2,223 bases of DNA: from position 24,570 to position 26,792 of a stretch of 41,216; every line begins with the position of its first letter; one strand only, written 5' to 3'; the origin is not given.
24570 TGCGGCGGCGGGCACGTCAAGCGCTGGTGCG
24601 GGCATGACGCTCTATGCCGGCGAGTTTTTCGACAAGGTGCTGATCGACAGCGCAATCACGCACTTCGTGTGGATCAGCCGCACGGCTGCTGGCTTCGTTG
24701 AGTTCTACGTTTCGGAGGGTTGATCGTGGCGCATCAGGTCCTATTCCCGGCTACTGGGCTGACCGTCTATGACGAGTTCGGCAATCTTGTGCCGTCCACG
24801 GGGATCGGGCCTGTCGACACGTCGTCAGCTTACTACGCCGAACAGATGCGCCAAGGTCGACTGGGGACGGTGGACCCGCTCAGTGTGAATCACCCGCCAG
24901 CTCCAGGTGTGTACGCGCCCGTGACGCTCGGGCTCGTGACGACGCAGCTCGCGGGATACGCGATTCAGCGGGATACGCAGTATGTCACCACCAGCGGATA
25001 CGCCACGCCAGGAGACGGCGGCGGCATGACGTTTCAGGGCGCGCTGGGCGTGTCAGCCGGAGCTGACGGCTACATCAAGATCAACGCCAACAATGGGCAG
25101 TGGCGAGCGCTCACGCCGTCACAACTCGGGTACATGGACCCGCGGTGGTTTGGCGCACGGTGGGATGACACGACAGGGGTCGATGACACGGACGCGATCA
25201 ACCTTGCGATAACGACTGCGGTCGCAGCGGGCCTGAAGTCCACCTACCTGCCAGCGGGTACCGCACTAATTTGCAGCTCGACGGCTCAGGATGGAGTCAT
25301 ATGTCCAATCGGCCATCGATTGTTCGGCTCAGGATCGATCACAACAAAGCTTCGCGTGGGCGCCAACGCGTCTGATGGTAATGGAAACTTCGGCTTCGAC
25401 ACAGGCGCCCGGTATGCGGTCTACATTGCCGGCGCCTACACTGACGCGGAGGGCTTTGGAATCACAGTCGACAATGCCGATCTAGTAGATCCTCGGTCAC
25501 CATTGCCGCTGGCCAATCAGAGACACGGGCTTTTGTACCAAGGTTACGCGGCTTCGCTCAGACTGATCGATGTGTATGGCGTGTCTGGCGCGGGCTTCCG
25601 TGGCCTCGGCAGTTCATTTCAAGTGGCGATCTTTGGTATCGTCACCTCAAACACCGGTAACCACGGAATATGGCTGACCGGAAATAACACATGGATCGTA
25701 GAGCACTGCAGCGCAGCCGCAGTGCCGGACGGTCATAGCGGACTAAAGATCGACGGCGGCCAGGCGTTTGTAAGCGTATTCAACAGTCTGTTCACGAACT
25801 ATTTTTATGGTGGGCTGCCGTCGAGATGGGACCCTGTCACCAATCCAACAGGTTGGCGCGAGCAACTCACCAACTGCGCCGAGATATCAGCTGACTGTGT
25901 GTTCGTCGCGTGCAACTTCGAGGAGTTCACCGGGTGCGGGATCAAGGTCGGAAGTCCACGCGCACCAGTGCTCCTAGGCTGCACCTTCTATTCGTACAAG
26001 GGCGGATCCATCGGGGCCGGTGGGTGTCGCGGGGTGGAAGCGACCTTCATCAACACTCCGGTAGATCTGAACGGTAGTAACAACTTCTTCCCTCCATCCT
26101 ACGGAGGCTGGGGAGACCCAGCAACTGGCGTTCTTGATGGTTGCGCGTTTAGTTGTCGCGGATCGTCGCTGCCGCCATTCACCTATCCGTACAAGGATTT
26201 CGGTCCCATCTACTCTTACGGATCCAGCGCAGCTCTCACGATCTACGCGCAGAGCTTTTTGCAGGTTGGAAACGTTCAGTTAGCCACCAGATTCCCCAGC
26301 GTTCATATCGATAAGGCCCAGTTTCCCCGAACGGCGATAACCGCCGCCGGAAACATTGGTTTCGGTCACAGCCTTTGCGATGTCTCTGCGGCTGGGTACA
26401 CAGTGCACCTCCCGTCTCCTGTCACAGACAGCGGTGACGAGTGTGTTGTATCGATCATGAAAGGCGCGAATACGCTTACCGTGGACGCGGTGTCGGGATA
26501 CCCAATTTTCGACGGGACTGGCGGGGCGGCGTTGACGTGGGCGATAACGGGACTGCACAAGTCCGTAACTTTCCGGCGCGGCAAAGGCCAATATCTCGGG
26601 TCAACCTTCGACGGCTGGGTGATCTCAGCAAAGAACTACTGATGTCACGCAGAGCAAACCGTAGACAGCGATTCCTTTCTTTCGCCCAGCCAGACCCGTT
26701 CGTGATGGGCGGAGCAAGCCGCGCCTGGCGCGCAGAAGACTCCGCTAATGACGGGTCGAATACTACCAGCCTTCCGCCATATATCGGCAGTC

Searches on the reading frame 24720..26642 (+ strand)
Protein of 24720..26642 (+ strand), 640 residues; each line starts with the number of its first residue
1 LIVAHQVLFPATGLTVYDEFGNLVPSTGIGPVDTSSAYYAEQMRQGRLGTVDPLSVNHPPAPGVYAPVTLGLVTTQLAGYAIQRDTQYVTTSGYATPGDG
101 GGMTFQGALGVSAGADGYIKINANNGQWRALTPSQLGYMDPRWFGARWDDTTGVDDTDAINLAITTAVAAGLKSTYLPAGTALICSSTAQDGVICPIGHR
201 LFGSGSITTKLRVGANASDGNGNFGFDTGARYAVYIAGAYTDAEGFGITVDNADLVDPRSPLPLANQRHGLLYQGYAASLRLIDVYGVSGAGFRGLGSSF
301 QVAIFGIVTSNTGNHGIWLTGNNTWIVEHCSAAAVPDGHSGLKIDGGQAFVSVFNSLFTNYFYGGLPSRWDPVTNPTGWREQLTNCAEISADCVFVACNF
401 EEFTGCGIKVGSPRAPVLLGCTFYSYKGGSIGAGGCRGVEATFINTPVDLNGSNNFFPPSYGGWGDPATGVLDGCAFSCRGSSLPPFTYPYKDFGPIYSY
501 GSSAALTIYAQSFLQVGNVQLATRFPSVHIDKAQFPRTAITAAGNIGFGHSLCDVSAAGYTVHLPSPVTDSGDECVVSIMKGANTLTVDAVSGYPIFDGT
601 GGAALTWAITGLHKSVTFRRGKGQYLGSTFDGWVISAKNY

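Call 79: search_protein_families(library=pfam, proteins=[window:24720-26642:+], max_evalue=0.001)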
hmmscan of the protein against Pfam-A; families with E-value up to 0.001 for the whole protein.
window:24720-26642:+ (640 aa): 1 family
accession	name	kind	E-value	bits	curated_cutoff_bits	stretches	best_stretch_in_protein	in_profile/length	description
PF13229.12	Beta_helix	-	3.9e-05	23.8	25.9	0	302-364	80-141/158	Right handed beta helix region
